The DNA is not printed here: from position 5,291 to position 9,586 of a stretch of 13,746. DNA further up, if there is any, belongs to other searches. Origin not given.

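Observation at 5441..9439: Exported 1332-aa fusion of a penicillin-G-acylase-type Ntn hydrolase to a complete amidase-signature amidase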

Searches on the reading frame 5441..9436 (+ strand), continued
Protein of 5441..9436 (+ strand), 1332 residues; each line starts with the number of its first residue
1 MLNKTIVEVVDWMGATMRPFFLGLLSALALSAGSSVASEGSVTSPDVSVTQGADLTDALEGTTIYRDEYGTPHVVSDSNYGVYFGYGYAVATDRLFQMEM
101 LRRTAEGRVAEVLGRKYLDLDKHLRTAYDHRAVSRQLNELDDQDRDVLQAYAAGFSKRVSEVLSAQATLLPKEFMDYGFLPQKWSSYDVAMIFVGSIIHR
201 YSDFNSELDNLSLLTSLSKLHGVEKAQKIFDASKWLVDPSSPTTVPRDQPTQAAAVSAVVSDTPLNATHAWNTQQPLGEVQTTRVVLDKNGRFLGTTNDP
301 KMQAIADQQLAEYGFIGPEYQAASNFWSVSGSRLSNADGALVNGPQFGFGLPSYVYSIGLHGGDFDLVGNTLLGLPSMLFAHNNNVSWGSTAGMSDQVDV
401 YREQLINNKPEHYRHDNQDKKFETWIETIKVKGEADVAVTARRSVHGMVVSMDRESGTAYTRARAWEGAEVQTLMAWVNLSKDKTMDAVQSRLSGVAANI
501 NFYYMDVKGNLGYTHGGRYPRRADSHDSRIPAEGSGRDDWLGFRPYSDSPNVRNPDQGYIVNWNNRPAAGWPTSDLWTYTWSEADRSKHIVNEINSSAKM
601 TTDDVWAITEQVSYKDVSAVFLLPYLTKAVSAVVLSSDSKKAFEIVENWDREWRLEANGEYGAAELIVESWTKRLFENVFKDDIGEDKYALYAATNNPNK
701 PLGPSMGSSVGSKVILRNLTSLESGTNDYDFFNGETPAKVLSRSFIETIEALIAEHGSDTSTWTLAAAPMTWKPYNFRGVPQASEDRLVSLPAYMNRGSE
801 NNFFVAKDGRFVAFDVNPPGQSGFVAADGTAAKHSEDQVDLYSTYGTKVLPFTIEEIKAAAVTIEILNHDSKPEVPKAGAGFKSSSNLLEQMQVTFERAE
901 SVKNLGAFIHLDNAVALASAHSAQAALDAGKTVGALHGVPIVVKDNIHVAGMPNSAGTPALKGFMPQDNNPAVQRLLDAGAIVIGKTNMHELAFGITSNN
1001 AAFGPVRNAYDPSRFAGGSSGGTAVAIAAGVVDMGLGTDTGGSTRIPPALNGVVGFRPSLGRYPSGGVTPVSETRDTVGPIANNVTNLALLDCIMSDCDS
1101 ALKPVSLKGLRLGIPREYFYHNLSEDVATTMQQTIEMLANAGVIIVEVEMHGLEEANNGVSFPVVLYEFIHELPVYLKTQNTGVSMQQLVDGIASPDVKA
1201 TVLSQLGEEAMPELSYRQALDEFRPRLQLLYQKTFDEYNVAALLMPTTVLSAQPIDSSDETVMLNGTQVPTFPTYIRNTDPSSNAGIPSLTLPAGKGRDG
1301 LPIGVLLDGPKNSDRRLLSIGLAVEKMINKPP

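Call 33: find_related_loci(query=A1, collection=genome_contigs, flank=10000)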
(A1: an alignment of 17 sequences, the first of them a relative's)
Query A1 (1332 aa) in genome_contigs; peptide patterns used: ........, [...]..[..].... (x = any residue, [..] = any of these).
282 stretches matched a pattern; 200 encode a relative of the query (tblastn E <= 1e-3); the best 80 are kept; 80 distinct loci.
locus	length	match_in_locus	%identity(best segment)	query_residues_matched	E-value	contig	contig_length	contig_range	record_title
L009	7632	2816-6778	74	1-1330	0e+0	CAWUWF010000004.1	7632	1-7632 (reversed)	MAG: uncultured Arenicella sp. isolate HER19_SLT_250_bin_85_1 genome assembly, contig: HER19_SLT_250_bin_85-read_237, wh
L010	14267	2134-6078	63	5-1330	0e+0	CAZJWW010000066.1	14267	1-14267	MAG TPA_asm: uncultured Gammaproteobacteria bacterium isolate SRP065251_co1_30 genome assembly, contig: NODE_3388_length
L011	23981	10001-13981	61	1-1328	0e+0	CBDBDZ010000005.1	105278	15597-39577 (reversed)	MAG: Pseudomonadales bacterium isolate 6d31e10e-3d82-456c-a353-28a7ae360b97 genome assembly, contig: contig_5, whole gen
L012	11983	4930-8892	74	1-1330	0e+0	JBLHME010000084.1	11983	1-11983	MAG: Cryomorphaceae bacterium isolate 3300057242_91 Ga0535639_0006950, whole genome shotgun sequence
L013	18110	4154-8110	74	1-1330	0e+0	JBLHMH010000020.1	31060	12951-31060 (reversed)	MAG: Polaribacter sp. isolate 3300057242_80 Ga0535639_0000871, whole genome shotgun sequence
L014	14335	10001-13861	51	54-1330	0e+0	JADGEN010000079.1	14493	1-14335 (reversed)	MAG: Halieaceae bacterium isolate BB37 NODE_79_length_14493_cov_4.759226, whole genome shotgun sequence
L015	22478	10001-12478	52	35-867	0e+0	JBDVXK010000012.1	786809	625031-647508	MAG: Halieaceae bacterium isolate LC.105.F.D3_287_25 LC_105_F_D3_287_25_000000000012, whole genome shotgun sequence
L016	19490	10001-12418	53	60-868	0e+0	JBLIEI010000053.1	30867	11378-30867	MAG: Halieaceae bacterium isolate 3300053697_71 Ga0535652_0001681, whole genome shotgun sequence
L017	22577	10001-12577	49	6-864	0e+0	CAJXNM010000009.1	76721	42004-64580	MAG TPA_asm: uncultured Halieaceae bacterium isolate SRR4030062_bin.3_MetaBAT_v2.12.1_MAG genome assembly, contig: NODE_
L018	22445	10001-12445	48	60-880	0e+0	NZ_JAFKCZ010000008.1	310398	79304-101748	Parahaliea mediterranea strain TN14-10 TN14-10_ctg008, whole genome shotgun sequence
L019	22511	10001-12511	48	24-867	0e+0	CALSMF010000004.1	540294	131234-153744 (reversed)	MAG: uncultured Luminiphilus sp. isolate T_MB10 genome assembly, contig: contig_5966_T_MB10, whole genome shotgun sequen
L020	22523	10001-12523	48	16-868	0e+0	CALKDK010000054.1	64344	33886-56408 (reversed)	MAG: uncultured Luminiphilus sp. isolate S3_Bin_MAXBIN__084_1 genome assembly, contig: c_000001361482, whole genome shot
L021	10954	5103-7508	49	62-867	0e+0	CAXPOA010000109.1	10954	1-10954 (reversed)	MAG: Luminiphilus sp. isolate 02um_C4B0725_8.17 genome assembly, contig: k127_259951, whole genome shotgun sequence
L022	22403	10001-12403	47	63-868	0e+0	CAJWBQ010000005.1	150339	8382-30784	MAG TPA_asm: uncultured Cellvibrionales bacterium isolate SRR5469033_bin.40_MetaBAT_v2.12.1_MAG genome assembly, contig:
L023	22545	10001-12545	47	4-864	0e+0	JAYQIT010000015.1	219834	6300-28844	MAG: Luminiphilus sp. isolate SD4487_NP_metabat_bins_2.tsv.671 contig_55697_pilon, whole genome shotgun sequence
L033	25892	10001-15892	52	63-1330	0e+0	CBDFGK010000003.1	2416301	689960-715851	MAG: Halieaceae bacterium isolate fd9141fe-22cf-4887-b29a-07f7446957af genome assembly, contig: contig_3, whole genome s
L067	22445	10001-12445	53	53-868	0e+0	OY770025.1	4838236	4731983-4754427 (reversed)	MAG: Halieaceae bacterium isolate be0d9eb2-b52a-4bc9-8e92-bcc4cc03a159 genome assembly, chromosome: 1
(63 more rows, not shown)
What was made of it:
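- Six GTDB species genomes carry the fusion (call 33). The organisms are marine sediment and coastal Gammaproteobacteria (call 33). Six species-representative genomes carry it (call 33).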

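Call 36: search_protein_families(library=pfam, proteins=[L033:7483-9783:+, L033:9827-11350:+, L033:11628-13358:+, L033:13406-15883:+, L033:16084-17496:-, L033:17510-18979:+, L033:18979-19926:+], max_evalue=0.00001)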
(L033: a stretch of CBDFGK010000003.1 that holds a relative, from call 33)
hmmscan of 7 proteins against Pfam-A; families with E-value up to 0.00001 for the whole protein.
L033:7483-9783:+ (767 aa): 3 families
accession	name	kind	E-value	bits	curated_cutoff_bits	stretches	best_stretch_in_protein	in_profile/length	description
PF00593.30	TonB_dep_Rec_b-barrel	-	1.3e-45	157.5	27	1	291-733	39-436/436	TonB dependent receptor-like, beta-barrel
PF07715.20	Plug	-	3.4e-17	63.3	23.9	1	67-174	2-107/107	TonB-dependent Receptor Plug Domain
PF14905.12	OMP_b-brl_3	-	7.4e-07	29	27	0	569-733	230-373/408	Outer membrane protein beta-barrel family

L033:9827-11350:+ (508 aa): 1 family
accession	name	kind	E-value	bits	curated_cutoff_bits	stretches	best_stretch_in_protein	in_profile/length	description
PF01425.27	Amidase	-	1.8e-107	360.6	27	1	70-496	2-445/445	Amidase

L033:11628-13358:+ (577 aa): 1 family
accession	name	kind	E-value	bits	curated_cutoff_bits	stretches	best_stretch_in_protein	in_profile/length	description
PF00474.23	SSF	-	6.9e-97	325.3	22.8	1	93-498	1-406/406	Sodium:solute symporter family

L033:13406-15883:+ (826 aa): 1 family
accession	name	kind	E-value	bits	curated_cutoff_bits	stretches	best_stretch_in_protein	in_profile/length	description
PF01804.23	Penicil_amidase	-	1.7e-115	388.1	21.3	1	22-812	1-675/675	Penicillin amidase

L033:16084-17496:- (470 aa): 5 families
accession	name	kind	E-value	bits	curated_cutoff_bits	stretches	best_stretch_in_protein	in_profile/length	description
PF07992.20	Pyr_redox_2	-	4.3e-63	213.9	26.1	1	25-336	1-291/291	Pyridine nucleotide-disulphide oxidoreductase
PF02852.28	Pyr_redox_dim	-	2.6e-36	124.6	25.3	1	356-464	1-109/110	Pyridine nucleotide-disulphide oxidoreductase, dimerisation domain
PF00070.33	Pyr_redox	-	4.4e-21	75.6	22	1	188-259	1-72/82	Pyridine nucleotide-disulphide oxidoreductase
PF13738.12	Pyr_redox_3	-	6.5e-14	52.3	30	1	29-311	2-295/305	Pyridine nucleotide-disulphide oxidoreductase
PF01262.27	AlaDh_PNT_C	-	3.3e-06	27.1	23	0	27-56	31-60/214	Alanine dehydrogenase/PNT, C-terminal domain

L033:17510-18979:+ (490 aa): 2 families
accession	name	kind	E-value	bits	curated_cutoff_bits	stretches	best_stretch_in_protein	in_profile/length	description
PF02913.24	FAD-oxidase_C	-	1.8e-63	215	21.2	1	230-467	4-247/248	FAD linked oxidases, C-terminal domain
PF01565.28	FAD_binding_4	-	7.4e-38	129.8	26.4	1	56-194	1-138/139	FAD binding domain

L033:18979-19926:+ (316 aa): 1 family
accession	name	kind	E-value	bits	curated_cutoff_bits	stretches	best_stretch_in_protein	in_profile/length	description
PF01565.28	FAD_binding_4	-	3.5e-21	75.8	26.4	1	7-125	12-130/139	FAD binding domain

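Call 68: search_protein_families(library=pfam, proteins=[P0016], max_evalue=0.00001)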
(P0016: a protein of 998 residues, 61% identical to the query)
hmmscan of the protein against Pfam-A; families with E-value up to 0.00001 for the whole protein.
P0016 (998 aa): 2 families
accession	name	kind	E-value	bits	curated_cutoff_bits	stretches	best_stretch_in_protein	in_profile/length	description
PF01425.27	Amidase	-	5.5e-100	335.9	27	1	559-984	3-444/445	Amidase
PF01804.23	Penicil_amidase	-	3.2e-87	294.6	21.3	1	5-526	184-674/675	Penicillin amidase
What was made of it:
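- Tried and rejected: The other long hits were tandem amidases or a eukaryotic receptor-amidase chimera (call 68).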

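Call 70: list_cluster_members(proteins=[P0001, P0005, P0015])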
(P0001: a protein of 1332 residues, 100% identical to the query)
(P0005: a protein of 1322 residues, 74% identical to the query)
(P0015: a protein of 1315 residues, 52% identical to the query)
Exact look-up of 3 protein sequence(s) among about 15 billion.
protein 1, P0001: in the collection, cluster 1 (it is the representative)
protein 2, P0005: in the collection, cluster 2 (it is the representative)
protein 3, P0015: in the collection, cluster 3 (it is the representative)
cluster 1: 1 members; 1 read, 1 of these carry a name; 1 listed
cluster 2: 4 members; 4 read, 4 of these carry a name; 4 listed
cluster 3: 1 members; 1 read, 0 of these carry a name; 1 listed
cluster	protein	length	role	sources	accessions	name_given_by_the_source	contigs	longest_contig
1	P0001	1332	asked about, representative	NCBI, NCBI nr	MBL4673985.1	MAG: indoleacetamide hydrolase [Arenicella sp.] | indoleacetamide hydrolase [Arenicella sp.]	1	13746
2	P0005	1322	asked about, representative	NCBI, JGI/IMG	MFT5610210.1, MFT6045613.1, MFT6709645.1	MAG: penicillin amidase [Arenicella sp.] | penicillin amidase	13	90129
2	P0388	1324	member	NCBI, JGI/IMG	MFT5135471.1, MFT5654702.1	MAG: penicillin amidase [Arenicella sp.] | penicillin amidase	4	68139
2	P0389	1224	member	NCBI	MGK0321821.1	MAG: penicillin amidase, partial [Granulosicoccus sp.]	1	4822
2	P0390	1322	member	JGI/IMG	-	penicillin amidase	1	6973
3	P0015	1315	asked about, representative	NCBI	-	-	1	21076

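Call 79: find_encoding_contigs(protein=P0006, flank=3000, max_places=2)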
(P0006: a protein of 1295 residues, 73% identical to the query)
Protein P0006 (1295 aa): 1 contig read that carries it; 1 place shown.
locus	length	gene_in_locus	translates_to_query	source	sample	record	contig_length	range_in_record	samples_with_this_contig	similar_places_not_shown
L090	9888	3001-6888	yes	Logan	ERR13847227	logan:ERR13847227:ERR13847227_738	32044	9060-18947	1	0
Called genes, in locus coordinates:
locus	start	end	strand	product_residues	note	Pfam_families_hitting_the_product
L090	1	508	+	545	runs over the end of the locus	PF00474:SSF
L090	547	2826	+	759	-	PF07715:Plug, PF00593:TonB_dep_Rec_b-barrel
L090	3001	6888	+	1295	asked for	PF01804:Penicil_amidase, PF01425:Amidase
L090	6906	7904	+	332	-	PF07848:PaaX, PF20803:PaaX_M, PF08223:PaaX_C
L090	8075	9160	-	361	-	PF00970:FAD_binding_6, PF08030:NAD_binding_6 (faint), PF00175:NAD_binding_1, PF00111:Fer2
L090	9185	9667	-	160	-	PF01883:FeS_assembly_P, PF23451:Zn_ribbon_PaaD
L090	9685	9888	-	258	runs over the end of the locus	PF05138:PaaA_PaaC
